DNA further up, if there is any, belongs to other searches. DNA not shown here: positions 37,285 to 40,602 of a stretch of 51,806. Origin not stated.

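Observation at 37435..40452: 1005-aa secreted protein: three tandem NTF2/SnoaL-like modules fused to an esterase-type alpha/beta hydrolase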

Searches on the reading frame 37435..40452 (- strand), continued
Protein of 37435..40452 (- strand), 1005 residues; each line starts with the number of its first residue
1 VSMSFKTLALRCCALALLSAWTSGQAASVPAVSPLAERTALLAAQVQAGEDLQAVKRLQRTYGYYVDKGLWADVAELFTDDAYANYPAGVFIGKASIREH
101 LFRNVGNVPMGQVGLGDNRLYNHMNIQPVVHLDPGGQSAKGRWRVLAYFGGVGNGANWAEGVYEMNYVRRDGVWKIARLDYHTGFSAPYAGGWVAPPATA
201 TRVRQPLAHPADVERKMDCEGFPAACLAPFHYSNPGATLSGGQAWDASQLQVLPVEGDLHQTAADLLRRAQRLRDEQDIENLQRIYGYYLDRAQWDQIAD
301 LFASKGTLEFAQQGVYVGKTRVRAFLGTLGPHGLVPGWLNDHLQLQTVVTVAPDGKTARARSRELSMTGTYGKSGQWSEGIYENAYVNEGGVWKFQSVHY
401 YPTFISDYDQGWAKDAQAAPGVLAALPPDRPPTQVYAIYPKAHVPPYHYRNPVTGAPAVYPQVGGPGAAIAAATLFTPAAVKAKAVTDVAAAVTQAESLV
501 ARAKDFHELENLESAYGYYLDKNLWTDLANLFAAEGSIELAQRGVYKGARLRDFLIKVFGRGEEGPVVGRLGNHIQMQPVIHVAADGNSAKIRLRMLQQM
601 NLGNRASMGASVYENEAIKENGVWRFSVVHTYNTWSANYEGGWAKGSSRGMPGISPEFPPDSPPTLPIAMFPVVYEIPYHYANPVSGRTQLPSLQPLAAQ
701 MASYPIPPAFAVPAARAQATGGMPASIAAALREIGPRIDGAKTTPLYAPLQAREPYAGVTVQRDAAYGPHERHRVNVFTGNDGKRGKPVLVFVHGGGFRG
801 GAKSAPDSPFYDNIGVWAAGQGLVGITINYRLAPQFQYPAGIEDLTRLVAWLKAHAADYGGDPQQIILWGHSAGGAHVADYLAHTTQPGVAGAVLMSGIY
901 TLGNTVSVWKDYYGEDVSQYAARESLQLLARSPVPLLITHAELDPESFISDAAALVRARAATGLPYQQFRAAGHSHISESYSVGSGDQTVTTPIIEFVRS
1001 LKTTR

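Call 7: find_homologous_proteins(query=window:37435-40452:-)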
Query window:37435-40452:- (1005 aa): 1640 proteins with E <= 0.001 among 8000 candidates; the best 120 are listed.
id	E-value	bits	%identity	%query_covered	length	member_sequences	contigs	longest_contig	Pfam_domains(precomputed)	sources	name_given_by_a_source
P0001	0.0e+0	2078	89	100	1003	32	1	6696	PF00135.35,PF00326.28,PF07859.20,PF12680.14,PF13577.13,PF20434.6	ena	-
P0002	0.0e+0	1844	80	98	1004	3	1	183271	PF00135.35,PF07859.20,PF13577.13,PF20434.6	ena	-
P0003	0.0e+0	1655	71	99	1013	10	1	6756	PF00135.35,PF00326.28,PF07859.20,PF12680.14,PF13577.13,PF12146.16,PF20434.6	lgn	-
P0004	0.0e+0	1603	68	99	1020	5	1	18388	PF00135.35,PF00326.28,PF07859.20,PF12680.14,PF13577.13,PF12146.16,PF20434.6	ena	-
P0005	0.0e+0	1594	68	97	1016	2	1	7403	PF00135.35,PF07859.20,PF12680.14,PF13577.13,PF20434.6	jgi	jgi:triacylglycerol lipase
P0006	0.0e+0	1572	68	98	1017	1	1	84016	PF00135.35,PF00326.28,PF07859.20,PF12680.14,PF12697.14,PF13577.13,PF12146.16,PF20434.6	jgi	jgi:triacylglycerol lipase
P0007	0.0e+0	1571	68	97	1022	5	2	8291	PF00135.35,PF00326.28,PF07859.20,PF12680.14,PF12697.14,PF13577.13,PF20434.6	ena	-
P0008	0.0e+0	1460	65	97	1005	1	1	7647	PF00135.35,PF07859.20,PF12680.14,PF13577.13,PF20434.6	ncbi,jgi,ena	jgi:triacylglycerol lipase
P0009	0.0e+0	1449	63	99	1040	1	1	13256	PF00135.35,PF07859.20,PF12680.14,PF13577.13,PF20434.6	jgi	jgi:acetyl esterase/lipase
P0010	0.0e+0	1437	61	97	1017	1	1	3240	PF00135.35,PF07859.20,PF12680.14,PF13577.13,PF20434.6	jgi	jgi:triacylglycerol lipase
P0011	0.0e+0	1434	63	98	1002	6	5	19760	PF00135.35,PF00326.28,PF07859.20,PF12680.14,PF13577.13,PF20434.6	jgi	jgi:triacylglycerol lipase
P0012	0.0e+0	1420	62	98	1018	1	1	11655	PF00135.35,PF00326.28,PF07859.20,PF12680.14,PF14534.13,PF13577.13,PF20434.6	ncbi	-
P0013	0.0e+0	1420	61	99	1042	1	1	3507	PF00135.35,PF00326.28,PF07859.20,PF12680.14,PF13577.13,PF20434.6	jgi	jgi:acetyl esterase/lipase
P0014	0.0e+0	1418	64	80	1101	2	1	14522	PF00135.35,PF00326.28,PF07859.20,PF12680.14,PF13577.13,PF20434.6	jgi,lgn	jgi:acetyl esterase/lipase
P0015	0.0e+0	1417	63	98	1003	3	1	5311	PF00135.35,PF00326.28,PF07859.20,PF12680.14,PF13577.13,PF20434.6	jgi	jgi:triacylglycerol lipase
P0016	0.0e+0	1416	60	96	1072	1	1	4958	PF00135.35,PF00326.28,PF07859.20,PF12680.14,PF13577.13,PF20434.6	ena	-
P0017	0.0e+0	1415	63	96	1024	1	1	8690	PF00135.35,PF07366.19,PF07859.20,PF12680.14,PF13577.13,PF20434.6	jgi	jgi:acetyl esterase/lipase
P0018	0.0e+0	1413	61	96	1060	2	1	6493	PF00135.35,PF07859.20,PF12680.14,PF13577.13,PF20434.6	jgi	-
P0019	0.0e+0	1412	61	99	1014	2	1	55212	PF00135.35,PF00326.28,PF07859.20,PF12680.14,PF13577.13,PF20434.6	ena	-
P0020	0.0e+0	1411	62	96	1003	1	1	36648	PF00135.35,PF07859.20,PF12680.14,PF13577.13,PF12146.16,PF20434.6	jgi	jgi:acetyl esterase/lipase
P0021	0.0e+0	1407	58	100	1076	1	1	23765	PF00135.35,PF00326.28,PF07859.20,PF12680.14,PF12697.14,PF13577.13,PF12146.16,PF20434.6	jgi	jgi:acetyl esterase/lipase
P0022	0.0e+0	1406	62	97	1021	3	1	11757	PF00135.35,PF07859.20,PF12680.14,PF13577.13,PF20434.6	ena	-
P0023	0.0e+0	1403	62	99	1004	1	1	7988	PF00135.35,PF00326.28,PF07859.20,PF12680.14,PF13577.13,PF20434.6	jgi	jgi:triacylglycerol lipase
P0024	0.0e+0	1403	61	99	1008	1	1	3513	PF00135.35,PF00326.28,PF07859.20,PF12680.14,PF13577.13,PF20434.6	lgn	-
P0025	0.0e+0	1401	61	96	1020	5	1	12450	PF00135.35,PF07859.20,PF12680.14,PF13577.13,PF20434.6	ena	-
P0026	0.0e+0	1396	61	98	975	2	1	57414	PF00135.35,PF00326.28,PF07859.20,PF12680.14,PF13577.13,PF20434.6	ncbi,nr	ncbi:MAG TPA: nuclear transport factor 2 family protein [Steroidobacteraceae bacterium]|nr:nuclear t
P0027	0.0e+0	1392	62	96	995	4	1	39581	PF00135.35,PF07859.20,PF12680.14,PF14534.13,PF13577.13,PF20434.6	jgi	jgi:acetyl esterase/lipase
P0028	0.0e+0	1387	60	97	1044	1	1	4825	PF00135.35,PF07859.20,PF12680.14,PF13577.13,PF20434.6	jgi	jgi:acetyl esterase/lipase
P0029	0.0e+0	1386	61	99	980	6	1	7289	PF00135.35,PF07859.20,PF12680.14,PF12697.14,PF13577.13,PF20434.6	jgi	jgi:acetyl esterase/lipase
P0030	0.0e+0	1385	61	97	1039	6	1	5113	PF00135.35,PF07859.20,PF12680.14,PF13577.13,PF20434.6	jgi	jgi:triacylglycerol lipase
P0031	0.0e+0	1383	60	99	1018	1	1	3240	PF00135.35,PF07859.20,PF12680.14,PF13577.13,PF20434.6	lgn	-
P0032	0.0e+0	1382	63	95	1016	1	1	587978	PF00135.35,PF00326.28,PF07859.20,PF12680.14,PF13577.13,PF12146.16,PF20434.6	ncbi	-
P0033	0.0e+0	1381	60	99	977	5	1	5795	PF00135.35,PF07859.20,PF12680.14,PF13577.13,PF20434.6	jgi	jgi:acetyl esterase/lipase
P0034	0.0e+0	1381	63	96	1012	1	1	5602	PF00135.35,PF07859.20,PF12680.14,PF13577.13,PF12146.16,PF20434.6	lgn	-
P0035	0.0e+0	1381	63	96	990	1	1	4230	PF00135.35,PF00326.28,PF07859.20,PF12680.14,PF13577.13,PF20434.6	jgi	jgi:triacylglycerol lipase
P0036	0.0e+0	1381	62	99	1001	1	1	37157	PF00135.35,PF07859.20,PF12680.14,PF13577.13,PF12146.16,PF20434.6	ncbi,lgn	ncbi:MAG: nuclear transport factor 2 family protein [Steroidobacteraceae bacterium]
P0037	0.0e+0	1381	61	100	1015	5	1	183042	PF00135.35,PF07859.20,PF12680.14,PF13577.13,PF20434.6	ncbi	-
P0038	0.0e+0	1380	61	96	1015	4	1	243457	PF00135.35,PF07859.20,PF12680.14,PF13577.13,PF20434.6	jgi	jgi:triacylglycerol lipase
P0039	0.0e+0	1378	62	97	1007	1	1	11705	PF00135.35,PF07859.20,PF12680.14,PF13577.13,PF20434.6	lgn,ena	-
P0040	0.0e+0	1378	62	96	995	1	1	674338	PF00135.35,PF00326.28,PF07859.20,PF12680.14,PF13577.13,PF20434.6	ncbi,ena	-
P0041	0.0e+0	1378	61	98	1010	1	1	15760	PF00135.35,PF07859.20,PF12680.14,PF13577.13,PF20434.6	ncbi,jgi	ncbi:MAG: hypothetical protein RLZZ200_3048 [Pseudomonadota bacterium]|jgi:triacylglycerol lipase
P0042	0.0e+0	1374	60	99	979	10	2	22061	PF00135.35,PF07859.20,PF12680.14,PF12697.14,PF13577.13,PF20434.6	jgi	jgi:acetyl esterase/lipase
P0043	0.0e+0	1373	60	96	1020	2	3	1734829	PF00135.35,PF07859.20,PF12680.14,PF13577.13,PF20434.6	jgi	-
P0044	0.0e+0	1372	60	97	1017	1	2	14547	PF00135.35,PF07859.20,PF12680.14,PF13577.13,PF20434.6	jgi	jgi:triacylglycerol lipase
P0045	0.0e+0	1371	61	99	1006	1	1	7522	PF00135.35,PF07859.20,PF12680.14,PF13577.13,PF20434.6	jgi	jgi:acetyl esterase/lipase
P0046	0.0e+0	1371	61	97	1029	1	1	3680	PF00135.35,PF07859.20,PF12680.14,PF13577.13,PF20434.6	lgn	-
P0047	0.0e+0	1370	61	97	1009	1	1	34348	PF00135.35,PF07859.20,PF12680.14,PF13577.13,PF20434.6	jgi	jgi:acetyl esterase/lipase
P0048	0.0e+0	1369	61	94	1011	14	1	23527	PF00135.35,PF07859.20,PF12680.14,PF13577.13,PF20434.6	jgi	jgi:acetyl esterase/lipase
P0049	0.0e+0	1369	60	97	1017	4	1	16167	PF00135.35,PF07859.20,PF12680.14,PF13577.13,PF20434.6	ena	-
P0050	0.0e+0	1369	61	98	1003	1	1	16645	PF00135.35,PF07859.20,PF12680.14,PF13577.13,PF20434.6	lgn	-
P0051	0.0e+0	1369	62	97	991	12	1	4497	PF00135.35,PF07859.20,PF12680.14,PF13577.13,PF20434.6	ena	-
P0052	0.0e+0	1368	60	99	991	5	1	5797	PF00135.35,PF00326.28,PF07859.20,PF12680.14,PF13577.13,PF20434.6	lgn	-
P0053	0.0e+0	1367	61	96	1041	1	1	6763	PF00135.35,PF07859.20,PF12680.14,PF13577.13,PF20434.6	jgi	jgi:acetyl esterase/lipase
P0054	0.0e+0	1366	60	98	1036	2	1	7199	PF00135.35,PF07859.20,PF12680.14,PF13577.13,PF20434.6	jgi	jgi:acetyl esterase/lipase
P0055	0.0e+0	1365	59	100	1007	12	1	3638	PF00135.35,PF07859.20,PF12680.14,PF13577.13,PF20434.6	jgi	jgi:acetyl esterase/lipase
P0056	0.0e+0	1364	62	97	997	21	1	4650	PF00135.35,PF07859.20,PF12680.14,PF13577.13,PF20434.6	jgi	jgi:acetyl esterase/lipase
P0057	0.0e+0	1364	60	98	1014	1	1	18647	PF00135.35,PF07859.20,PF12680.14,PF13577.13,PF12146.16,PF20434.6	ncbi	ncbi:MAG: nuclear transport factor 2 family protein [Pseudomonadota bacterium]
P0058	0.0e+0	1364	61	98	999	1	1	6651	PF00135.35,PF07366.19,PF07859.20,PF12680.14,PF14534.13,PF13577.13,PF20434.6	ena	-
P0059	0.0e+0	1363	61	98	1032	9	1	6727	PF00135.35,PF07859.20,PF12680.14,PF13577.13,PF20434.6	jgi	-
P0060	0.0e+0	1363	60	80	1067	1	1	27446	PF00135.35,PF00326.28,PF07859.20,PF12680.14,PF13577.13,PF20434.6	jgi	jgi:triacylglycerol lipase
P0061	0.0e+0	1361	62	96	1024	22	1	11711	PF00135.35,PF07859.20,PF12680.14,PF13577.13,PF20434.6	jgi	jgi:acetyl esterase/lipase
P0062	0.0e+0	1360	61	98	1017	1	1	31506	PF00135.35,PF07859.20,PF12680.14,PF13577.13,PF20434.6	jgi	jgi:acetyl esterase/lipase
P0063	0.0e+0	1358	60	97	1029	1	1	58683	PF00135.35,PF07859.20,PF12680.14,PF13577.13,PF20434.6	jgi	jgi:acetyl esterase/lipase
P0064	0.0e+0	1358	60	96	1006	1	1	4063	PF00135.35,PF00326.28,PF07859.20,PF12680.14,PF13577.13,PF20434.6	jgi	jgi:triacylglycerol lipase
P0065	0.0e+0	1357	60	97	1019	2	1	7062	PF00135.35,PF07859.20,PF12680.14,PF13577.13,PF20434.6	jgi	jgi:acetyl esterase/lipase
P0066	0.0e+0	1354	60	99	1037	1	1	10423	PF00135.35,PF07859.20,PF12680.14,PF13577.13,PF20434.6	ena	-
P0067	0.0e+0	1353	60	79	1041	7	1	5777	PF00135.35,PF00326.28,PF07859.20,PF12680.14,PF13577.13,PF20434.6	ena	-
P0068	0.0e+0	1353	60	98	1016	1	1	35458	PF00135.35,PF07859.20,PF12680.14,PF13577.13,PF20434.6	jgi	jgi:acetyl esterase/lipase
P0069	0.0e+0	1352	59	100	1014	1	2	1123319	PF00135.35,PF00326.28,PF07859.20,PF12680.14,PF13577.13,PF20434.6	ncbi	ncbi:MAG: nuclear transport factor 2 family protein [Gammaproteobacteria bacterium]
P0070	0.0e+0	1351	61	79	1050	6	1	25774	PF00135.35,PF07859.20,PF12680.14,PF13577.13,PF20434.6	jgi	jgi:triacylglycerol lipase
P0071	0.0e+0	1350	61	96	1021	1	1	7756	PF00135.35,PF07859.20,PF12680.14,PF13577.13,PF20434.6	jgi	jgi:acetyl esterase/lipase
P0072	0.0e+0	1348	60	99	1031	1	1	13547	PF00135.35,PF07859.20,PF12680.14,PF13577.13,PF20434.6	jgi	jgi:acetyl esterase/lipase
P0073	0.0e+0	1345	62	96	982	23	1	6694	PF00135.35,PF07859.20,PF12680.14,PF13577.13,PF20434.6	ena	-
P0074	0.0e+0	1344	61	97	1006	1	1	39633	PF00135.35,PF00326.28,PF07859.20,PF12680.14,PF13577.13,PF20434.6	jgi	jgi:acetyl esterase/lipase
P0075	0.0e+0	1342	62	96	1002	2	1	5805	PF00135.35,PF07859.20,PF12680.14,PF13577.13,PF12146.16,PF20434.6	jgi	jgi:acetyl esterase/lipase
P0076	0.0e+0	1342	57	100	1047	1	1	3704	PF00135.35,PF07859.20,PF12680.14,PF13577.13,PF20434.6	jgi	jgi:triacylglycerol lipase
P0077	0.0e+0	1342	58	99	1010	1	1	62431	PF00135.35,PF07859.20,PF12680.14,PF13577.13,PF20434.6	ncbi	-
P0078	0.0e+0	1341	58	99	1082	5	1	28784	PF00135.35,PF07859.20,PF12680.14,PF13577.13,PF20434.6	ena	-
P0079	0.0e+0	1340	61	96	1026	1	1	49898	PF00135.35,PF07859.20,PF12680.14,PF13577.13,PF20434.6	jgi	jgi:acetyl esterase/lipase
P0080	0.0e+0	1340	61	99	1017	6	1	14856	PF00135.35,PF07859.20,PF12680.14,PF13577.13,PF20434.6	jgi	-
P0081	0.0e+0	1339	60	99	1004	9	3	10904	PF00135.35,PF07859.20,PF12680.14,PF14534.13,PF13577.13,PF20434.6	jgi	jgi:triacylglycerol lipase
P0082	0.0e+0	1338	59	99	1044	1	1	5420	PF00135.35,PF07859.20,PF12680.14,PF13577.13,PF20434.6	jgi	jgi:acetyl esterase/lipase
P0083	0.0e+0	1337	60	96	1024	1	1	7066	PF00135.35,PF07859.20,PF12680.14,PF13577.13,PF12146.16,PF20434.6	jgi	jgi:acetyl esterase/lipase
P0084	0.0e+0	1336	61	96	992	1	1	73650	PF00135.35,PF00326.28,PF07859.20,PF12680.14,PF13577.13,PF20434.6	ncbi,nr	ncbi:MAG: nuclear transport factor 2 family protein [Pseudomonadota bacterium]|nr:nuclear transport 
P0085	0.0e+0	1335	60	96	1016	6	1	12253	PF00135.35,PF07859.20,PF12680.14,PF13577.13,PF20434.6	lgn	-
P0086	0.0e+0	1331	60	96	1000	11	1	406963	PF00135.35,PF07859.20,PF12680.14,PF13577.13,PF20434.6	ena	-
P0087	0.0e+0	1331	59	99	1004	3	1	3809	PF00135.35,PF07859.20,PF12680.14,PF13577.13,PF20434.6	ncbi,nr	ncbi:MAG TPA: nuclear transport factor 2 family protein [Gammaproteobacteria bacterium]|nr:nuclear t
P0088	0.0e+0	1328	59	98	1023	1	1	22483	PF00135.35,PF07859.20,PF12680.14,PF13577.13,PF20434.6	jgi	jgi:acetyl esterase/lipase/ketosteroid isomerase-like protein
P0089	0.0e+0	1328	59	96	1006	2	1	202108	PF00135.35,PF00326.28,PF07859.20,PF12680.14,PF13577.13,PF20434.6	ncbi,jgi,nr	ncbi:MAG TPA: nuclear transport factor 2 family protein [Steroidobacteraceae bacterium]|nr:nuclear t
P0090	0.0e+0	1319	58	97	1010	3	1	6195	PF00135.35,PF00326.28,PF07859.20,PF12680.14,PF13577.13,PF20434.6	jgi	jgi:triacylglycerol lipase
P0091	0.0e+0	1317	60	96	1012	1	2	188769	PF00135.35,PF07859.20,PF12680.14,PF13577.13,PF20434.6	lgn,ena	-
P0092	0.0e+0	1317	59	99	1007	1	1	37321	PF00135.35,PF07859.20,PF12680.14,PF13577.13,PF20434.6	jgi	jgi:acetyl esterase/lipase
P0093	0.0e+0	1314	60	98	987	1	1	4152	PF00135.35,PF07859.20,PF12680.14,PF13577.13,PF20434.6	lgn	-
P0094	0.0e+0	1314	58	99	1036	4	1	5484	PF00135.35,PF07859.20,PF12680.14,PF13577.13,PF20434.6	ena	-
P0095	0.0e+0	1313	59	99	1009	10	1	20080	PF00135.35,PF00326.28,PF07859.20,PF12680.14,PF13577.13,PF20434.6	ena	-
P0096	0.0e+0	1311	63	90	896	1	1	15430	PF00135.35,PF07859.20,PF12680.14,PF13577.13,PF20434.6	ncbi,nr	ncbi:MAG TPA: nuclear transport factor 2 family protein, partial [Steroidobacteraceae bacterium]|nr:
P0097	0.0e+0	1311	59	96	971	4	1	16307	PF00135.35,PF07859.20,PF12680.14,PF13577.13,PF20434.6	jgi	jgi:triacylglycerol lipase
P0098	0.0e+0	1311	61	96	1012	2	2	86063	PF00135.35,PF07859.20,PF12680.14,PF13577.13,PF20434.6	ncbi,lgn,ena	-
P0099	0.0e+0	1311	59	99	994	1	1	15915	PF00135.35,PF07859.20,PF12680.14,PF13577.13,PF20434.6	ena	-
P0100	0.0e+0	1311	59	96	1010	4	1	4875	PF00135.35,PF07859.20,PF12680.14,PF13577.13,PF20434.6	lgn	-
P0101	0.0e+0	1311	57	99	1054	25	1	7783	PF00135.35,PF07859.20,PF12680.14,PF13577.13,PF20434.6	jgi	jgi:acetyl esterase/lipase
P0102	0.0e+0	1309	60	96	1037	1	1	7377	PF00135.35,PF07859.20,PF12680.14,PF13577.13,PF20434.6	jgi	jgi:triacylglycerol lipase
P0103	0.0e+0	1301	58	97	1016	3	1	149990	PF00135.35,PF00326.28,PF07859.20,PF12680.14,PF14534.13,PF13577.13,PF20434.6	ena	-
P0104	0.0e+0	1300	60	96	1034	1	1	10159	PF00135.35,PF00326.28,PF07859.20,PF12680.14,PF13577.13,PF20434.6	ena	-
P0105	0.0e+0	1298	58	99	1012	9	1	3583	PF00135.35,PF07859.20,PF12680.14,PF13577.13,PF20434.6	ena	-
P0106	0.0e+0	1297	59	98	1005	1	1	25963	PF00135.35,PF07859.20,PF12680.14,PF13577.13,PF20434.6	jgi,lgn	jgi:acetyl esterase/lipase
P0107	0.0e+0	1297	59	99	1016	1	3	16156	PF00135.35,PF07859.20,PF12680.14,PF13577.13,PF12146.16,PF20434.6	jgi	jgi:acetyl esterase/lipase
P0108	0.0e+0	1297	59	97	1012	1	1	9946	PF00135.35,PF07859.20,PF12680.14,PF13577.13,PF20434.6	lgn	-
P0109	0.0e+0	1296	60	96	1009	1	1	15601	PF00135.35,PF00326.28,PF07859.20,PF12680.14,PF13577.13,PF20434.6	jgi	jgi:acetyl esterase/lipase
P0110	0.0e+0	1296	58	99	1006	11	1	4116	PF00135.35,PF07859.20,PF12680.14,PF13577.13,PF20434.6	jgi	jgi:triacylglycerol lipase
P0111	0.0e+0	1295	61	74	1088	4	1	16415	PF00135.35,PF07859.20,PF12680.14,PF13577.13,PF20434.6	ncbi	-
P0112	0.0e+0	1293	57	96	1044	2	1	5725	PF00135.35,PF00326.28,PF07859.20,PF12680.14,PF13577.13,PF20434.6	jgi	jgi:acetyl esterase/lipase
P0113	0.0e+0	1292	60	97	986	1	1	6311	PF00135.35,PF07859.20,PF12680.14,PF13577.13,PF20434.6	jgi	jgi:acetyl esterase/lipase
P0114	0.0e+0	1289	57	100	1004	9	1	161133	PF00135.35,PF07859.20,PF12680.14,PF13577.13,PF20434.6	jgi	jgi:acetyl esterase/lipase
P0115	0.0e+0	1289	59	96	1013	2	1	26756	PF00135.35,PF07859.20,PF12680.14,PF13577.13,PF20434.6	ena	-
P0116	0.0e+0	1288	58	97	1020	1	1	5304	PF00135.35,PF00326.28,PF07859.20,PF12680.14,PF13577.13,PF20434.6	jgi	jgi:triacylglycerol lipase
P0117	0.0e+0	1286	60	96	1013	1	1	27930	PF00135.35,PF00326.28,PF07859.20,PF12680.14,PF13577.13,PF20434.6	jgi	jgi:acetyl esterase/lipase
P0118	0.0e+0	1286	57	84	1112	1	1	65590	PF00135.35,PF07859.20,PF12680.14,PF13577.13,PF20434.6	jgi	jgi:acetyl esterase/lipase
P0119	0.0e+0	1284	57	98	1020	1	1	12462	PF00135.35,PF07859.20,PF12680.14,PF13577.13,PF20434.6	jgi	jgi:acetyl esterase/lipase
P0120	0.0e+0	1284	59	96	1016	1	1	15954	PF00135.35,PF00326.28,PF07859.20,PF12680.14,PF13577.13,PF20434.6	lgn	-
